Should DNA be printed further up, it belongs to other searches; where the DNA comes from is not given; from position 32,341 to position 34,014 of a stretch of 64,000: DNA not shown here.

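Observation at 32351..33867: Housekeeping-type sigma-70 factor fused to a second, LuxR/GerE-type helix-turn-helix domain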

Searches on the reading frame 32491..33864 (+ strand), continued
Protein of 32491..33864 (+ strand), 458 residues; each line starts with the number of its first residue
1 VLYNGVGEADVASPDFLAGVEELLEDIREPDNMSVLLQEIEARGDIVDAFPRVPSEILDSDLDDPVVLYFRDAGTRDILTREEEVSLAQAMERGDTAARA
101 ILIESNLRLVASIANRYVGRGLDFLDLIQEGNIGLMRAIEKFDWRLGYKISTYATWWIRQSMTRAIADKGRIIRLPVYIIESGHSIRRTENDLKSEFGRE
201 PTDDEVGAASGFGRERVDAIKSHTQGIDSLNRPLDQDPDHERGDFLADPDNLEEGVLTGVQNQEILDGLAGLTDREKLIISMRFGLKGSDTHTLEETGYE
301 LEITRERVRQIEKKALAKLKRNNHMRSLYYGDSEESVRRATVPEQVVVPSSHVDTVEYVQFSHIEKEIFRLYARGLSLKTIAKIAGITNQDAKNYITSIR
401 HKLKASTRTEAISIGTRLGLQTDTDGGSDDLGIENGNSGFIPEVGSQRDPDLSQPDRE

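Call 50: search_protein_families(library=padloc, proteins=[window:32491-33864:+], max_evalue=0.001)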
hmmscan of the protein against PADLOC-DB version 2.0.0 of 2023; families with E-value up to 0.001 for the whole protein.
window:32491-33864:+ (458 aa): 1 family
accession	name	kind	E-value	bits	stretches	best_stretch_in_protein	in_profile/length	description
PDLC02203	MzaA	-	5.3e-51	171.7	1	98-323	430-659/683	-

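Call 58: predict_structure(alignment_id=A4)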
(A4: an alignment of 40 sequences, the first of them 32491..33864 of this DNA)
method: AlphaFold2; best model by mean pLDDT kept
length: 458 residues; sequences in the alignment: 40
mean_pLDDT: 74.6   pTM: 0.40
mean pLDDT of the five models: 74.6, 74.3, 73.4, 73.4, 72.3
residues with pLDDT >= 90: 200; 70-90: 93; 50-70: 53; < 50: 112
segments of 3 or more residues with pLDDT < 50: 1-14, 17-30, 228-234, 239-249, 251-257, 331-355, 424-449
pLDDT, mean of each block of 10 residues (from residue 1): 31 47 43 79 68 67 81 87 96 96 94 89 90 96 93 94 85 66 88 93 94 88 63 47 44 49 74 91 84 94 96 88 58 40 31 58 96 97 97 97 95 93 48 33 37 49
secondary structure, 60 per line:
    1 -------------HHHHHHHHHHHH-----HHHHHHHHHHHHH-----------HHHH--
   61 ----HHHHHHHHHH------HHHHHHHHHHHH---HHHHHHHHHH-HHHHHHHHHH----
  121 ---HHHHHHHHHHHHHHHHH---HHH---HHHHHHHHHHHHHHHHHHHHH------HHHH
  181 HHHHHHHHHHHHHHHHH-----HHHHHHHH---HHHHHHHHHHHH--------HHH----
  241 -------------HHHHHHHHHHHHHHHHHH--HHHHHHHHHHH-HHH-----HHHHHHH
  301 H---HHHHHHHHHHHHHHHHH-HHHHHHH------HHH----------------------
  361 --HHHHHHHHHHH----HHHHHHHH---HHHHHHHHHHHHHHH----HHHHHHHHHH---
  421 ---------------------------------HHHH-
elements in order: H14-25 H31-43 H55-58 H65-74 H81-92 H96-105 H107-116 H124-140 H150-170 H177-197 H203-210 H214-225 H254-271 H274-284 H294-301 H305-321 H323-329 H363-373 H378-385 H389-403 H408-417 H454-457
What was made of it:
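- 33481..33570 (+): Natural sigma C-terminal tail (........) followed by a disordered linker (residues 331-360). AlphaFold2 pLDDT is below 50 for residues 331-355 (call 58).
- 33571..33741 (+): LuxR/GerE-type four-helix HTH domain (residues 361-417), net charge about +6. AlphaFold2 helices 363-373, 378-385, 389-403 and 408-417 with pLDDT 95-97 (call 58).
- On LuxR/GerE HTH (PF00196): Four helices with pLDDT 95-97 (call 58).
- Checked: Structure: AlphaFold2 predicts GerE as four helices with pLDDT 95-97 (call 58).
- AlphaFold2 gives GerE at pLDDT 95-97 on a disordered tether (call 58). AlphaFold2 gives no confident docking. pTM is 0.40 and the linker is disordered (call 58).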

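Call 62: fold_search(model_id=the predicted structure, library=pdb)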
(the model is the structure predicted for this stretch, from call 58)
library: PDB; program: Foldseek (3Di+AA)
matches with E <= 10: 548; with E <= 0.001: 190
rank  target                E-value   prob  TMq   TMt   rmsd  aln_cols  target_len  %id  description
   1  9a58_A                3.3e-17  1.00  0.37  0.45  13.1       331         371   40  Integrative model of SIGA-RPOC by crosslinking MS and deep learning (released 2024-09-18)
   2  8x6f_E                5.6e-15  1.00  0.34  0.55  13.2       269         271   44  Cryo-EM structure of Staphylococcus aureus sigA-dependent RNAP-promoter open complex (released 2024-06-05)
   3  7l7b_F                6.1e-15  1.00  0.33  0.53  13.8       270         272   46  Clostridioides difficile RNAP with fidaxomicin (released 2022-02-02)
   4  5ipl_F                1.5e-14  1.00  0.34  0.54  13.5       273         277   40  SigmaS-transcription initiation complex with 4-nt nascent RNA (released 2016-03-30)
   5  5tjg_F                2.5e-14  1.00  0.33  0.43  12.8       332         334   37  Thermus aquaticus delta1.1-sigmaA holoenzyme/downstream-fork promoter complex with an open clamp (released 2017-06-21)
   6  6cce_F                2.8e-14  1.00  0.32  0.47  13.9       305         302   37  Crystal structure of a Mycobacterium smegmatis RNA polymerase transcription initiation complex with inhibitor Kanglemy (released 2018-08-15)
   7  6ccv_F                2.9e-14  1.00  0.33  0.48  14.2       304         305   37  Crystal structure of a Mycobacterium smegmatis RNA polymerase transcription initiation complex with inhibitor Rifampic (released 2018-08-15)
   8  6omf_F                3.2e-14  1.00  0.35  0.55  14.0       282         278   39  CryoEM structure of SigmaS-transcription initiation complex with activator Crl (released 2019-08-28)
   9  8r6r_F                3.2e-14  1.00  0.34  0.47  14.3       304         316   38  Mycobacterium smegnatis RNA polymerase RP2-like transcription initiation complex with SigmaA, RbpA and open promoter D (released 2024-10-02)
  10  6vvt_F                3.6e-14  1.00  0.33  0.48  13.9       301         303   37  Crystal structure of a Mycobacterium smegmatis transcription initiation complex with Rifampicin-resistant RNA polymera (released 2020-10-21)
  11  6vvv_F                5.1e-14  1.00  0.33  0.48  13.9       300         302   37  Crystal structure of a Mycobacterium smegmatis transcription initiation complex with Rifampicin-resistant RNA polymera (released 2020-10-21)
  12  7kin_F                5.4e-14  1.00  0.34  0.48  15.0       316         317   36  Mycobacterium tuberculosis WT RNAP transcription open promoter complex with WhiB7 promoter (released 2021-04-21)
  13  7rdq_F                5.4e-14  1.00  0.28  0.36  19.4       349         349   36  Cryo-EM structure of Thermus thermophilus reiterative transcription complex with 11nt oligo-G RNA (released 2022-02-02)
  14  5tw1_F                6.4e-14  1.00  0.32  0.47  14.0       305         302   37  Crystal structure of a Mycobacterium smegmatis transcription initiation complex with RbpA (released 2017-01-18)
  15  9e87_F                7.0e-14  1.00  0.35  0.50  13.8       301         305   37  De Novo Mycobacterium tuberculosis transcription initiation pre-RPO promoter complex with open Beta' clamp (RNA Polyme (released 2025-10-01)
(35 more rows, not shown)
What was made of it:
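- On Sigma-70 family (any group): Foldseek matches sigma chains in RNA polymerase complexes (call 62).
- Closest known: Group 2. Same: The model's structural matches include SigA and sigma-S chains (call 62).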

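Call 69: find_related_loci(query=A2, collection=viral_contigs, flank=3000)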
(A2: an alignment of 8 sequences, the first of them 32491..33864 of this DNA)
Query A2 (458 aa) in viral_contigs; peptide patterns used: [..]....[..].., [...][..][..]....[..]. (x = any residue, [..] = any of these).
600 stretches matched a pattern (row limit reached: there are more); 433 encode a relative of the query (tblastn E <= 1e-3); the best 80 are kept; 80 distinct loci.
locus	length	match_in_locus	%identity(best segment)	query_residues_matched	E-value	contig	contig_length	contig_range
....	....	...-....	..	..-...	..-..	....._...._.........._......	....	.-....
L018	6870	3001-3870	44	64-320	1e-69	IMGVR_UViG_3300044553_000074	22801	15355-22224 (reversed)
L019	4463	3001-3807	48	62-328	1e-69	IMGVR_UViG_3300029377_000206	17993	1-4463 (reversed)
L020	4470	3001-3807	48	62-328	1e-69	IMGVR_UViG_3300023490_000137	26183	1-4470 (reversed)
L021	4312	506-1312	46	62-328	4e-69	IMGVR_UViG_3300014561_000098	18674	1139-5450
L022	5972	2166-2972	46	62-328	4e-69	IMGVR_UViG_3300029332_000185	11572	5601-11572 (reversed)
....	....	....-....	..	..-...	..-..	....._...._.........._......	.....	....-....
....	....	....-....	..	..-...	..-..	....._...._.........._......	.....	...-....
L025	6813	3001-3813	45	60-328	6e-68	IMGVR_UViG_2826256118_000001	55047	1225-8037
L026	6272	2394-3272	45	64-328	7e-68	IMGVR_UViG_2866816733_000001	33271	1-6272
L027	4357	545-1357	45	60-328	6e-68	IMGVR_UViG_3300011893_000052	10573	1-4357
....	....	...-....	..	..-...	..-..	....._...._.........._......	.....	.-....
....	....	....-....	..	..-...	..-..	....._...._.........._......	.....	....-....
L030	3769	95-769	52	98-320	7e-67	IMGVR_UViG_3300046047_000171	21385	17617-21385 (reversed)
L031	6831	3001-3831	45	62-332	2e-65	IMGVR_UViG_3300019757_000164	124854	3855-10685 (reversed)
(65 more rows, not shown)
